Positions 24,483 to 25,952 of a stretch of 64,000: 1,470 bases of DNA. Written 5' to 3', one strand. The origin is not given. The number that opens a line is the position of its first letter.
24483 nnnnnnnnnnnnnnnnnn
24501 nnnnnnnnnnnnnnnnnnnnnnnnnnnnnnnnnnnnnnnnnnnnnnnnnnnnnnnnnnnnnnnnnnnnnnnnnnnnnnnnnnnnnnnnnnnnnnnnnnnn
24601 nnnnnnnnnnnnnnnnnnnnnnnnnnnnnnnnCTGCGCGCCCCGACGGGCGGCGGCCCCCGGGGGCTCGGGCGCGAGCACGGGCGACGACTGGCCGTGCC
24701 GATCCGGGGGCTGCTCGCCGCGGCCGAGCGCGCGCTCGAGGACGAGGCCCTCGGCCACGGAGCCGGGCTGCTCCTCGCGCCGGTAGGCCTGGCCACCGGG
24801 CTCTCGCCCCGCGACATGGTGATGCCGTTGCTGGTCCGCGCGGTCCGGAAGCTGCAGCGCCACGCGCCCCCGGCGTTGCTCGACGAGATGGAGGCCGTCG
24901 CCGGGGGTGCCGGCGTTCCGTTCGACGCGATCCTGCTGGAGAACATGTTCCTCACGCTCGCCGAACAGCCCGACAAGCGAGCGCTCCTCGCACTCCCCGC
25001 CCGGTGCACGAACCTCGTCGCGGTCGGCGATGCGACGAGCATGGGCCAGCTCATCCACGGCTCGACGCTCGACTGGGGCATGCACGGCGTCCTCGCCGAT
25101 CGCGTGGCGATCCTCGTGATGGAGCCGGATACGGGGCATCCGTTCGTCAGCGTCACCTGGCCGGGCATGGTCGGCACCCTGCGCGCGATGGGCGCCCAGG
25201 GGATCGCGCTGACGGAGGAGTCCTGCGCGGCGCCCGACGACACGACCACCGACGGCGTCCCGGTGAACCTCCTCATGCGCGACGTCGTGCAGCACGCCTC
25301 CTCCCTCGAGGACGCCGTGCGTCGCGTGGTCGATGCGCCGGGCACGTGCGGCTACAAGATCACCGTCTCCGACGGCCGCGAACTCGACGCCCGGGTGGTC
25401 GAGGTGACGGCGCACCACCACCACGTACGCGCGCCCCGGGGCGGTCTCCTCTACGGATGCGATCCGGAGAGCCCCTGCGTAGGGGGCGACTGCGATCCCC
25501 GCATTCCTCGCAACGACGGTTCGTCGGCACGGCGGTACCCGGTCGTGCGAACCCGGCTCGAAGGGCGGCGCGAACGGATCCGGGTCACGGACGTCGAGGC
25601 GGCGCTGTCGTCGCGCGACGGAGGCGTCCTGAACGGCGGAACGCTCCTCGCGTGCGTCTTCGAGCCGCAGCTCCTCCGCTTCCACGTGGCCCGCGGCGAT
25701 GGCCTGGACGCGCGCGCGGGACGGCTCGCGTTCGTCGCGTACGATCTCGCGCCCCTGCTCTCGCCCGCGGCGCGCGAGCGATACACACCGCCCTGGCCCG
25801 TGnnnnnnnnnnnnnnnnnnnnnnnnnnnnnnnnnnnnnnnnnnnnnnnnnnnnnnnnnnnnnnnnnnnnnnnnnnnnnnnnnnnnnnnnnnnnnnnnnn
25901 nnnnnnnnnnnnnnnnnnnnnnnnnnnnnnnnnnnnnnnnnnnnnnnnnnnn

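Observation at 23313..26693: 1126-aa secreted fusion of three lipid/amide hydrolase modules (ceramidase-like, C45 Ntn-acyltransferase-like, alpha/beta hydrolase)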

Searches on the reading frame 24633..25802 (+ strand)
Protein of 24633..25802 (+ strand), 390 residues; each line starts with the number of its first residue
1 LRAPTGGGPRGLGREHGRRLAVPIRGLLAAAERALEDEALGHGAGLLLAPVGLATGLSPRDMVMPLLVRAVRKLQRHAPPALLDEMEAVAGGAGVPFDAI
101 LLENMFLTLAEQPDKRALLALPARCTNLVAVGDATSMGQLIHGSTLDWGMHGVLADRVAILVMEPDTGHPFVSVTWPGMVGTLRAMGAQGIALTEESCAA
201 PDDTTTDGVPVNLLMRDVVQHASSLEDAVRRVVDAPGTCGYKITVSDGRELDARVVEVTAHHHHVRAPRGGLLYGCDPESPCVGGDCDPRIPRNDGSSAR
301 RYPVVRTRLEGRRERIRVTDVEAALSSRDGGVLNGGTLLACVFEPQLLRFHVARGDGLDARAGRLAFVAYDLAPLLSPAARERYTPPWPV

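Call 34: search_solved_structures(query=A2, max_evalue=10, show_alignments=4)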
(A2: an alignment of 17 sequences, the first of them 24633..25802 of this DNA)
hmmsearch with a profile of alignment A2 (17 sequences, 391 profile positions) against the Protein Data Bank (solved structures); distinct sequences matched with E-value up to 10: 19.
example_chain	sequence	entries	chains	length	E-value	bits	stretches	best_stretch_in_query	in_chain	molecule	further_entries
2x1c_A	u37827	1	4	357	2.3e-10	43.3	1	17-285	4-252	ACYL-COENZYME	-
2x1d_A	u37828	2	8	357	2.6e-10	43.1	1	17-285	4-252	ACYL-COENZYME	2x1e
5u81_A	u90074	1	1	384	5.5e-08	35.4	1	61-235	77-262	Acid ceramidase isoform b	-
5u84_A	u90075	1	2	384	1.1e-07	34.5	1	61-246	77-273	Acid ceramidase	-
6dxw_A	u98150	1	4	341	7.7e-07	31.6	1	75-257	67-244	N-acylethanolamine-hydrolyzing acid amidase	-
6dxy_B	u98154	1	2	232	1e-06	31.2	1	125-256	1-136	N-acylethanolamine-hydrolyzing acid amidase subunit beta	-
6dy3_B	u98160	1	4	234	1.6e-06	30.6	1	125-255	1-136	N-acylethanolamine-hydrolyzing acid amidase beta-subunit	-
6dxx_B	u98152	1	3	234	1.2e-05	27.7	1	125-257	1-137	N-acylethanolamine-hydrolyzing acid amidase subunit beta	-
6dxz_B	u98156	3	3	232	1.8e-05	27.1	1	125-256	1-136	N-acylethanolamine acid amidase beta-subunit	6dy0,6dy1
6dy2_B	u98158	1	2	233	0.00012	24.4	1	125-256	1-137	N-acylethanolamine acid amidase beta-subunit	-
6dy3_A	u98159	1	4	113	0.001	21.3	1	68-117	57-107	N-acylethanolamine-hydrolyzing acid amidase alpha-subunit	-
5u7z_B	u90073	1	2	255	0.013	17.7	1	125-232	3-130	Acid ceramidase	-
6mhm_B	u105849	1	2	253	0.02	17.1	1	125-233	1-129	Acid ceramidase subunit beta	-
1u2k_A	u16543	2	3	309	0.19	13.9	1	136-204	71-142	Peroxidase/catalase HPI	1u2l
1u2j_A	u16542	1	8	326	0.21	13.7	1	136-204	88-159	Peroxidase/catalase HPI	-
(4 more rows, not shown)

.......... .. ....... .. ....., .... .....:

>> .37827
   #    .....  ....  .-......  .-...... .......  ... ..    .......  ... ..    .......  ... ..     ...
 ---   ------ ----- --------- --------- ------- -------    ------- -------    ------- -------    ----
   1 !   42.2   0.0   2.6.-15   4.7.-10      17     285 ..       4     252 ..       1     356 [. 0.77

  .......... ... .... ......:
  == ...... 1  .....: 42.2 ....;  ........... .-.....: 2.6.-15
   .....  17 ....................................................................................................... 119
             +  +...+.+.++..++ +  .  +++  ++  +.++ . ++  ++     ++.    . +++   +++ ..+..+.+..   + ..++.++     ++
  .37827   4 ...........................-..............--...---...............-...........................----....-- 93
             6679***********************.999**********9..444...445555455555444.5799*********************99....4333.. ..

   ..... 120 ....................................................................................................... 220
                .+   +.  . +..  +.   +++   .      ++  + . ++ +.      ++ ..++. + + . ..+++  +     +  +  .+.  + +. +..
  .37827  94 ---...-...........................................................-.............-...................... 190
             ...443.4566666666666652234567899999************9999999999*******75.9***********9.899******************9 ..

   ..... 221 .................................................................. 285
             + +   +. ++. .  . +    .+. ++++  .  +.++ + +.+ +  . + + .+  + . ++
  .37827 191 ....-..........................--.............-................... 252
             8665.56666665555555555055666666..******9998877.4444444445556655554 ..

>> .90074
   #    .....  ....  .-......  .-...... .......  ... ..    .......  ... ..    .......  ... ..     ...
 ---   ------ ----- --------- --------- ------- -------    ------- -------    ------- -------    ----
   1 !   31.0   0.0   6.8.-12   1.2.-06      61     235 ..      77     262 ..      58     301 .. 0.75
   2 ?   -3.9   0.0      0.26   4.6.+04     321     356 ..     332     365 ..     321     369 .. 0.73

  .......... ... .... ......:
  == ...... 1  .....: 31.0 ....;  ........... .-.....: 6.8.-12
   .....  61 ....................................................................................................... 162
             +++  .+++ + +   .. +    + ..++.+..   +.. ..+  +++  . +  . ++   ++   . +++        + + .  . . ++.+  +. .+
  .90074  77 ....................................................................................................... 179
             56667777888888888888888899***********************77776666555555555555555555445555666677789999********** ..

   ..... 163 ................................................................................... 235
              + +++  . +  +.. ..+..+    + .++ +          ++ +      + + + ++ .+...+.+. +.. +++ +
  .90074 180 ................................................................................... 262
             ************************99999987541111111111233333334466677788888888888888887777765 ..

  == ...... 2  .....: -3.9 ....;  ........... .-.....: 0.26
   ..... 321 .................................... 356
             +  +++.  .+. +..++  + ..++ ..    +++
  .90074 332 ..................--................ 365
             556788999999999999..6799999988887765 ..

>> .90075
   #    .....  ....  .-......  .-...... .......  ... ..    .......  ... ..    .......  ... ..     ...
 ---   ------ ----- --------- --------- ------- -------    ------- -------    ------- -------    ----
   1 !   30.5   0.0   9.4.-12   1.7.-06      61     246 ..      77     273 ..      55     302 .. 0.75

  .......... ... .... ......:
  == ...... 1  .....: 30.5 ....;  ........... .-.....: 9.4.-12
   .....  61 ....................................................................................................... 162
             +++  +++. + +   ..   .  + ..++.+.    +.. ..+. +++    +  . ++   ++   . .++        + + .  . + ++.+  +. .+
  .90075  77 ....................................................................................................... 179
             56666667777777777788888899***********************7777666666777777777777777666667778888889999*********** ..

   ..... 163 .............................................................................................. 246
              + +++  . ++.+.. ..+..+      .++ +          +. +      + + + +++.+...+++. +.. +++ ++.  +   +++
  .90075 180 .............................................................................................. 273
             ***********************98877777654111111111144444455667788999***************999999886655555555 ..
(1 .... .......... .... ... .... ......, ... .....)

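Call 35: find_homologous_proteins(query=A2, max_evalue=0.00001)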
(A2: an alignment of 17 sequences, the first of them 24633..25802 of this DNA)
Query A2 (17 sequences) (390 aa, profile of the alignment): 24 proteins with E <= 0.00001 among 8000 candidates.
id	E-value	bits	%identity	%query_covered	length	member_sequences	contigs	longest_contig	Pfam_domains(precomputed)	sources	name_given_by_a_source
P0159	6.8e-160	550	27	52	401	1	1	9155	PF03417.22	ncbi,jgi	jgi:hypothetical protein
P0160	5.3e-159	547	30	67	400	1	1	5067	PF03417.22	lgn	-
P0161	2.4e-158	545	27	67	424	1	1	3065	PF03417.22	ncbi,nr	ncbi:MAG: C45 family peptidase [Candidatus Omnitrophota bacterium]|nr:C45 family peptidase [Candidat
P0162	2.5e-158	545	27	67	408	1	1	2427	PF03417.22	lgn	-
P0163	6.4e-158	544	28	67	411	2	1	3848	PF03417.22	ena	-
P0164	8.1e-158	544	29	65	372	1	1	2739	PF03417.22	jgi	-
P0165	4.7e-156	538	29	67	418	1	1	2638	PF03417.22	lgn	-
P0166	5.4e-156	538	28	65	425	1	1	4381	PF03417.22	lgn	-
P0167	6.6e-156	537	30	66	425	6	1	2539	PF03417.22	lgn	-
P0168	1.1e-153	530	30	66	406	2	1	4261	PF03417.22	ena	-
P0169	1.0e-152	527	28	65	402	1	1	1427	PF03417.22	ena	-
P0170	2.5e-152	526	28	65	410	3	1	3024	PF03417.22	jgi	-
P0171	1.4e-150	520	30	62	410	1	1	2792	PF03417.22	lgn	-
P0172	1.7e-138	480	32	65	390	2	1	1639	PF03417.22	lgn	-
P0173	5.9e-122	426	65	99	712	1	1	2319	PF03417.22,PF09752.16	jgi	jgi:hypothetical protein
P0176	8.4e-91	323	50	96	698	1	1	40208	PF09752.16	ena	-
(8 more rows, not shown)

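Call 37: find_encoding_contigs(protein=P0176, flank=10000, max_places=2)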
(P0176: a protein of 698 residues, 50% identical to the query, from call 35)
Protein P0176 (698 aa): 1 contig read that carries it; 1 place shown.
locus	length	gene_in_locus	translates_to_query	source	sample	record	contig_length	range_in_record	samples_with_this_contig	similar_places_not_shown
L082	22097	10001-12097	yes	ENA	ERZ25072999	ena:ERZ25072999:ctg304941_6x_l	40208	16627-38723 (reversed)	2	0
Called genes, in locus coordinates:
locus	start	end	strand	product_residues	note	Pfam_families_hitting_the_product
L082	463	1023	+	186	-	-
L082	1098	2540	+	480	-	PF00206:Lyase_1, PF10397:ADSL_C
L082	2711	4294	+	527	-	PF05345:He_PIG (weak)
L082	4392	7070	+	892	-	PF28598:PDH_E1_N, PF00456:Transketolase_N (weak), PF17831:PDH_E1_M, PF22613:Transketolase_C_1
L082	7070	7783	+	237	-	PF06267:DUF1028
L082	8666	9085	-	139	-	-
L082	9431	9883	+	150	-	PF06935:DUF1284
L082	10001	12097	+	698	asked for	PF09752:ABHD18 (weak)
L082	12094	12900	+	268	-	PF04542:Sigma70_r2, PF08281:Sigma70_r4_2, PF04545:Sigma70_r4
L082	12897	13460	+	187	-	-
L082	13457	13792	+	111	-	-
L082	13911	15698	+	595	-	PF11104:PilM_2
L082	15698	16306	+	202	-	-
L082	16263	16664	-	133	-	PF05635:23S_rRNA_IVP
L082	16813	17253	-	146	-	-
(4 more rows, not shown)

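Call 87: search_protein_families(library=ncbifam, proteins=[P0176], max_evalue=0.001)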
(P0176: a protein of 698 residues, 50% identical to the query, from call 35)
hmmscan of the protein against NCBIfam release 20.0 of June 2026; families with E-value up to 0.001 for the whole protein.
P0176 (698 aa): 3 families
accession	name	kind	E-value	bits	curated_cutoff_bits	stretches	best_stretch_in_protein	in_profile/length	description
NF040521.1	C45_proenzyme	subfamily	2.6e-36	125.6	85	1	47-369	5-308/313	C45 family autoproteolytic acyltransferase/hydrolase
NF047337.1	hydrolase_RcgR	subfamily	1e-15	57.7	182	1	435-674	75-314/332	RcgR family putative quorum lactone hydrolase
NF050058.1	e_dPHAscl_type1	hypoth_equivalog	8.6e-06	25.4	150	1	554-659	108-204/276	extracellular catalytic domain type 1 short-chain-length polyhydroxyalkanoate depolymerase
